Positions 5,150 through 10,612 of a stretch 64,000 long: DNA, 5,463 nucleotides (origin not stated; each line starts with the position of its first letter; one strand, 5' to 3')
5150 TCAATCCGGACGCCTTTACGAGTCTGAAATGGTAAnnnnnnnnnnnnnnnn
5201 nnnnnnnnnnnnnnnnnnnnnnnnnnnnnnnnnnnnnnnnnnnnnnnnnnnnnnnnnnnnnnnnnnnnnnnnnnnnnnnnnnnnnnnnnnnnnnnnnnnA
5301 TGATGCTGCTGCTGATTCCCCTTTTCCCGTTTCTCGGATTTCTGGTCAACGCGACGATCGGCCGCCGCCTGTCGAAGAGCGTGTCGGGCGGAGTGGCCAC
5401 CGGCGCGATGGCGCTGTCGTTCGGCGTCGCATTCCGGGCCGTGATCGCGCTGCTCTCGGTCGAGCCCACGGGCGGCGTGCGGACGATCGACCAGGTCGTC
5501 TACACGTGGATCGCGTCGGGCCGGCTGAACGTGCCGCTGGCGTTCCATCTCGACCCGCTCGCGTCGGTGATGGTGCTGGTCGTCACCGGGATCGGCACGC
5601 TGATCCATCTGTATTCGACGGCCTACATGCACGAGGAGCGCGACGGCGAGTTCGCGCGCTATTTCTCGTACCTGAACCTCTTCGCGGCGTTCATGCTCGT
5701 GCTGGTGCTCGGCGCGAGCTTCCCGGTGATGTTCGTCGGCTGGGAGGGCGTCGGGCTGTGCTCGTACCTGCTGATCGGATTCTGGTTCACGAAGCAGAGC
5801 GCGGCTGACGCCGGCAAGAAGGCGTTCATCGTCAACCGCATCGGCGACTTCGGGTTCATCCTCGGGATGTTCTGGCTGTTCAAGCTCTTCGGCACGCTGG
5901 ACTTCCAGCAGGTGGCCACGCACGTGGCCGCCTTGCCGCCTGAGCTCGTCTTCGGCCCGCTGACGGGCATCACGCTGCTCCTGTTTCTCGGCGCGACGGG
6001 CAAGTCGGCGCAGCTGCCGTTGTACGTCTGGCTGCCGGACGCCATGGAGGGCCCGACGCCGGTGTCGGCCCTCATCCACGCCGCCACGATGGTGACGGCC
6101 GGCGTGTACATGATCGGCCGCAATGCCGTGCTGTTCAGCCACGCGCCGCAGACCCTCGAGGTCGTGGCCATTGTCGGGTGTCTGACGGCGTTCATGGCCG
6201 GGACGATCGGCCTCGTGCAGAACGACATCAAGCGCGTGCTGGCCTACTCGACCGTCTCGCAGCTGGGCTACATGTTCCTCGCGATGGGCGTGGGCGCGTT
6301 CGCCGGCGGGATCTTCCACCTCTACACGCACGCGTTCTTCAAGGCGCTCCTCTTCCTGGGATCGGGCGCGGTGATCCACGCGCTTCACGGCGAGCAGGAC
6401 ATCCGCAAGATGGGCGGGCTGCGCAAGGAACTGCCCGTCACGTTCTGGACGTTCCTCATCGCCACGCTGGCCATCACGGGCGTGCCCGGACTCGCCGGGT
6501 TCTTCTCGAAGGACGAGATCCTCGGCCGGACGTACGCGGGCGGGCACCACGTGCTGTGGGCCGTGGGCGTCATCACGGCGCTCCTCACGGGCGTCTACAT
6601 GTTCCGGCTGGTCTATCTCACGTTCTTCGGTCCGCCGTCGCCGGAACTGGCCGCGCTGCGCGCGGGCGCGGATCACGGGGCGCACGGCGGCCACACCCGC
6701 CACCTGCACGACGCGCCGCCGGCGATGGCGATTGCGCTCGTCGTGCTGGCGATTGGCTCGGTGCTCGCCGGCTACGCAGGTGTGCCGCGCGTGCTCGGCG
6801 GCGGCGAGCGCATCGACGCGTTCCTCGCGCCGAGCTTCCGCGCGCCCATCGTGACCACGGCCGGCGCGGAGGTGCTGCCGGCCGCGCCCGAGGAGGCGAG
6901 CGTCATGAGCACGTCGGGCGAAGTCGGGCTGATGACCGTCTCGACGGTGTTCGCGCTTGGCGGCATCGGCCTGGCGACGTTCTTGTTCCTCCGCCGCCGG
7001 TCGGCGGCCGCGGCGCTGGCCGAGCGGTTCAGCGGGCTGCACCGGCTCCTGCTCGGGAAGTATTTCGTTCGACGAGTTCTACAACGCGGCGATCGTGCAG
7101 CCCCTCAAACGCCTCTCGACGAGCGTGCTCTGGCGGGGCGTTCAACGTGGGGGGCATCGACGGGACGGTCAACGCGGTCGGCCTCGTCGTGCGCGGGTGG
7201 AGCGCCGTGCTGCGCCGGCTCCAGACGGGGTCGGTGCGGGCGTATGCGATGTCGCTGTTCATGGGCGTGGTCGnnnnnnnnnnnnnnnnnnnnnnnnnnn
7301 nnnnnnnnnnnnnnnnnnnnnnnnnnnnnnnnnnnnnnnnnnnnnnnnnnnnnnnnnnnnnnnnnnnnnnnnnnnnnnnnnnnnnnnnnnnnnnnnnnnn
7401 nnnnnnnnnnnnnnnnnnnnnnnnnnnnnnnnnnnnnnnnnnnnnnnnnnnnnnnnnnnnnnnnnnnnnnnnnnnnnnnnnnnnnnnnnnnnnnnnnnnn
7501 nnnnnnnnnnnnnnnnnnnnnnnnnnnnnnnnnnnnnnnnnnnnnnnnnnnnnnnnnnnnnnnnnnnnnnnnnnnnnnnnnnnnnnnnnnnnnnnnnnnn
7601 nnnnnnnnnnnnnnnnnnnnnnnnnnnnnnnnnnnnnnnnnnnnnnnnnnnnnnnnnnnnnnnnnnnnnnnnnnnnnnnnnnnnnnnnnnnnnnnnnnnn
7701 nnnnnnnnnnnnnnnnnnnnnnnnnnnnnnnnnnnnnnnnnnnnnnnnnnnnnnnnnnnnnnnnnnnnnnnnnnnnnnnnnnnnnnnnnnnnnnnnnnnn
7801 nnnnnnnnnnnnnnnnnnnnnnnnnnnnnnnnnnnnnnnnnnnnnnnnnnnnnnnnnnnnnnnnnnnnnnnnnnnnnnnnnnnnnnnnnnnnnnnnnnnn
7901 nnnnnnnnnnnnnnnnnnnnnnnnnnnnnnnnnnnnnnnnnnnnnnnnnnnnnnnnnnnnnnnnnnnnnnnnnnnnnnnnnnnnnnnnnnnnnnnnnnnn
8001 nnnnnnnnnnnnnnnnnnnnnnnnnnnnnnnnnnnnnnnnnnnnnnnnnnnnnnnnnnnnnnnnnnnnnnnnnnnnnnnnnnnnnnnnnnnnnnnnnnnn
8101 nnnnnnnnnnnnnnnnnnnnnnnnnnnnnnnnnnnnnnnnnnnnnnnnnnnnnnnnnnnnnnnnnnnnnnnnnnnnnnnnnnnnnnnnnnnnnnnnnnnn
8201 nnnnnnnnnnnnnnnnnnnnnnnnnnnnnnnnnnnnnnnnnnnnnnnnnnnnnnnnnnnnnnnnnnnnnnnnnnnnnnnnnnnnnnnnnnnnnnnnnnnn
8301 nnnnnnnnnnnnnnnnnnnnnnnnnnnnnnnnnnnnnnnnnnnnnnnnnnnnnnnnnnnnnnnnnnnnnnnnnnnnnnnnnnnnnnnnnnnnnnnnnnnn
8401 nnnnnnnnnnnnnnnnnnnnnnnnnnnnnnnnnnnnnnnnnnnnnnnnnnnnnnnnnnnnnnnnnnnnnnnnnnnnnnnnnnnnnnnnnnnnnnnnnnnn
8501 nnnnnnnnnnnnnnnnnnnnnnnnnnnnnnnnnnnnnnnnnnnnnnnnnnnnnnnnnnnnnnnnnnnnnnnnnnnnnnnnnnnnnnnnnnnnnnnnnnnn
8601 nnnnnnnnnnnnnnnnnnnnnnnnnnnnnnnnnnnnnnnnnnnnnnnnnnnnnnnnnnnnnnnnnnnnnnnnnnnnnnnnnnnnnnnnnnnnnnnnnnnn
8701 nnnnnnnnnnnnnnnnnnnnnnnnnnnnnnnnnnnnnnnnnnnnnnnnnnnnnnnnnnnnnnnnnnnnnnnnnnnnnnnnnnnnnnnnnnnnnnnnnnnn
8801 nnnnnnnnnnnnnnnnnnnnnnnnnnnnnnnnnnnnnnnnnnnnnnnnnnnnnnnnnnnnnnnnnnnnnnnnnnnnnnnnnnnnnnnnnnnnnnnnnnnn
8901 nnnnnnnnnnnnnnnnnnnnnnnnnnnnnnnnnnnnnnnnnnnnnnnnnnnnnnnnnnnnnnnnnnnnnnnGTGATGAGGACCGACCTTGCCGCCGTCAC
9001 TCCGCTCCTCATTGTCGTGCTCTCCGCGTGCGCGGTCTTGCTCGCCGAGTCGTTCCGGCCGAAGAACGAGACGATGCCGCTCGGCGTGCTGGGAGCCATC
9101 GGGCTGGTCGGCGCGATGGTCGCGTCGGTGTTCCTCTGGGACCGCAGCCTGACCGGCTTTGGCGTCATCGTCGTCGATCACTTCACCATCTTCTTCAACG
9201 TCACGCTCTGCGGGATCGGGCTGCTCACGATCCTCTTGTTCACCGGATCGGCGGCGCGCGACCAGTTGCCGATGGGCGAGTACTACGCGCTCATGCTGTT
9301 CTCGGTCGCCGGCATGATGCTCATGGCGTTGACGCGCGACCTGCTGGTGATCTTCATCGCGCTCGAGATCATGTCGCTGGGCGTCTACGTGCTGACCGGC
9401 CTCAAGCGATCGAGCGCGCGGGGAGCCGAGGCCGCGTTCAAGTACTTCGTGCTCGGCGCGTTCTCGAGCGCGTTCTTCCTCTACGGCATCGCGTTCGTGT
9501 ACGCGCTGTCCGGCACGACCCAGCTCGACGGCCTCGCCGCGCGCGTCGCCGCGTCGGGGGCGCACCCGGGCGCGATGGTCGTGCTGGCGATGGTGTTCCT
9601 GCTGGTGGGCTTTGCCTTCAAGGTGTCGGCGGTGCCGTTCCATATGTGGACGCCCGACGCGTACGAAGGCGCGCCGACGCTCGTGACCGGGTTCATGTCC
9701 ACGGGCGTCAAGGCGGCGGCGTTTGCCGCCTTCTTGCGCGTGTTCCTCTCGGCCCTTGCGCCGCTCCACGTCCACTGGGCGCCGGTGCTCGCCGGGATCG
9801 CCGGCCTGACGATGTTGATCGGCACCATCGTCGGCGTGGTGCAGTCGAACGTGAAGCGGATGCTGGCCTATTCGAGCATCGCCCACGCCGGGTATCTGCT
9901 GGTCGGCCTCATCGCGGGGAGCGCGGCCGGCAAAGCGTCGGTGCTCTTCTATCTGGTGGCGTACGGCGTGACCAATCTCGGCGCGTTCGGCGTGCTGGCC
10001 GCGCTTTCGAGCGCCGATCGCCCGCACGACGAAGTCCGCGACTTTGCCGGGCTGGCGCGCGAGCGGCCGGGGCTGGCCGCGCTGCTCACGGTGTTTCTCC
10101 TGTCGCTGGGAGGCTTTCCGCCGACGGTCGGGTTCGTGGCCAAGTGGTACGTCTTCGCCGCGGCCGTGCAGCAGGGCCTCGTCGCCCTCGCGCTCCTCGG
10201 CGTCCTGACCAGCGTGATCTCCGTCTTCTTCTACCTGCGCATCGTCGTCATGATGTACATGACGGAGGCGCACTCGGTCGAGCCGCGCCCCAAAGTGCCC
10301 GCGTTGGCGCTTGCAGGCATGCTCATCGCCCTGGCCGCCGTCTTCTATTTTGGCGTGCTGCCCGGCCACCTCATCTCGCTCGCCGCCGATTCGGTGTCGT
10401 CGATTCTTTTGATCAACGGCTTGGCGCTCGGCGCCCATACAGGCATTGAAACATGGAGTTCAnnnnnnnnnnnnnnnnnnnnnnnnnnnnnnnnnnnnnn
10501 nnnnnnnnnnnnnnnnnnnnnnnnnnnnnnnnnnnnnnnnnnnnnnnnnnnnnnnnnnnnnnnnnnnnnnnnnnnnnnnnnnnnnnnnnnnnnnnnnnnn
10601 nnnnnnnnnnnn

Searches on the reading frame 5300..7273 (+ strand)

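Call 49: search_protein_families(library=ncbifam, proteins=[window:5300-7273:+], max_evalue=1e-8)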
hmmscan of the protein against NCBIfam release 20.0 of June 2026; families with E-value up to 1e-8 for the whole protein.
window:5300-7273:+ (658 aa): 69 families (the best 25 are shown)
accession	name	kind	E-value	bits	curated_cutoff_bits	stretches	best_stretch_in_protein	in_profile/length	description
TIGR01974.1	NDH_I_L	subfamily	7.4e-204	679.2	407.5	1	2-592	2-559/630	NADH-quinone oxidoreductase subunit L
NF005141.0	PRK06590.1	equivalog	1e-202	675.4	556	1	2-593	4-540/615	NADH-quinone oxidoreductase subunit L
NF005626.0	PRK07376.1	equivalog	2.3e-154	515.3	963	1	5-594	10-605/675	NAD(P)H-quinone oxidoreductase subunit 5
NF040617.1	F420_dehyd_FpoL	exception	2.6e-118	396.6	1050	1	3-594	6-594/669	F420H2 dehydrogenase subunit FpoL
NF009287.0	PRK12647.1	equivalog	9.8e-82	275.7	937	1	10-491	10-464/773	putative monovalent cation/H+ antiporter subunit A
NF009288.0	PRK12648.1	equivalog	1.3e-81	275.1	1104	1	1-451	1-443/954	monovalent cation/H+ antiporter subunit A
NF005097.0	PRK06525.1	equivalog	5.2e-80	269.5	430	1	49-493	47-474/480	hydrogenase 4 subunit D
TIGR00940.1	2a6301s01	subfamily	7.6e-78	262.6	920.45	1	35-490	32-485/793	monovalent cation:proton antiporter subunit A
NF009285.0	PRK12645.1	equivalog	8.9e-77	259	1028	1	32-485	28-484/804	Na+/H+ antiporter subunit A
NF009284.0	PRK12644.1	equivalog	1.7e-76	258.1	962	1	37-493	30-470/975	Na+/H+ antiporter subunit A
NF009289.0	PRK12649.1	equivalog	4.2e-75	253.6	1117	1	45-491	41-482/789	putative monovalent cation/H+ antiporter subunit A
NF009290.0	PRK12650.1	equivalog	9e-72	242.3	980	1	1-490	1-468/966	DUF4040 family protein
NF005633.0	PRK07390.1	subfamily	1.4e-69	235.2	676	1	5-448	11-444/613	NAD(P)H-quinone oxidoreductase subunit F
TIGR01960.1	ndhF3_CO2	subfamily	5.4e-68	229.9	588.7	1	5-449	11-445/606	NAD(P)H dehydrogenase, subunit NdhF3 family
NF009286.0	PRK12646.1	equivalog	5.9e-66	223.5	1063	1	65-445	59-458/800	DUF4040 family protein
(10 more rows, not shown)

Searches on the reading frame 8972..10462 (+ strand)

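Call 49: search_protein_families(library=ncbifam, proteins=[window:8972-10462:+], max_evalue=1e-8)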
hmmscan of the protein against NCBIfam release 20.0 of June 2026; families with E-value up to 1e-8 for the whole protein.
window:8972-10462:+ (497 aa): 70 families (the best 25 are shown)
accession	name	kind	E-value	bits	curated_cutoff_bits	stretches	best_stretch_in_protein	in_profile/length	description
TIGR01770.1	NDH_I_N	subfamily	2.1e-130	435.9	332.6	1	7-464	2-468/472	NADH-quinone oxidoreductase subunit NuoN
NF004441.0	PRK05777.1-4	equivalog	4.9e-129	431.3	477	1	96-475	139-520/524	NADH-quinone oxidoreductase subunit NuoN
NF004440.0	PRK05777.1-3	equivalog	4.5e-122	408.3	519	1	2-472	4-470/477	NADH-quinone oxidoreductase subunit NuoN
NF004442.0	PRK05777.1-5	equivalog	3e-120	402.5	523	1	2-478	4-481/483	NADH-quinone oxidoreductase subunit NuoN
NF002701.0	PRK02504.1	equivalog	3.9e-104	349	569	1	7-480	13-495/513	NAD(P)H-quinone oxidoreductase subunit N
NF004446.0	PRK05777.2-4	equivalog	1.6e-95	321.1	590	1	3-469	8-489/502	NADH-quinone oxidoreductase subunit NuoN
NF004444.0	PRK05777.2-2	equivalog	7.1e-87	292.5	496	1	4-436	12-448/496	NADH-quinone oxidoreductase subunit NuoN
NF004439.0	PRK05777.1-1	equivalog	7.8e-82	275.7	531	1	4-472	6-479/485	NADH-quinone oxidoreductase subunit NuoN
NF004445.0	PRK05777.2-3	equivalog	1.1e-71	242.3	408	1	5-442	6-445/475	NADH-quinone oxidoreductase subunit NuoN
NF004443.0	PRK05777.2-1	equivalog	4.8e-71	240.4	626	1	14-464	19-481/506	NADH-quinone oxidoreductase subunit NuoN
NF004447.0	PRK05777.2-5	equivalog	9.8e-60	202.9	547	1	102-441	96-434/458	NADH-quinone oxidoreductase subunit NuoN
NF006419.0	PRK08668.1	equivalog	1.9e-51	175.6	617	1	66-472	66-475/613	NADH dehydrogenase subunit M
NF004448.0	PRK05777.2-6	equivalog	3.3e-51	174.8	869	1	7-432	16-445/492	NADH-quinone oxidoreductase subunit NuoN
NF006240.0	PRK08376.1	subfamily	4.8e-50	170.9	662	1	65-468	85-496/521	putative monovalent cation/H+ antiporter subunit D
NF009306.0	PRK12663.1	equivalog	6.5e-50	170.3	542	1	61-476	67-479/498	Na+/H+ antiporter subunit D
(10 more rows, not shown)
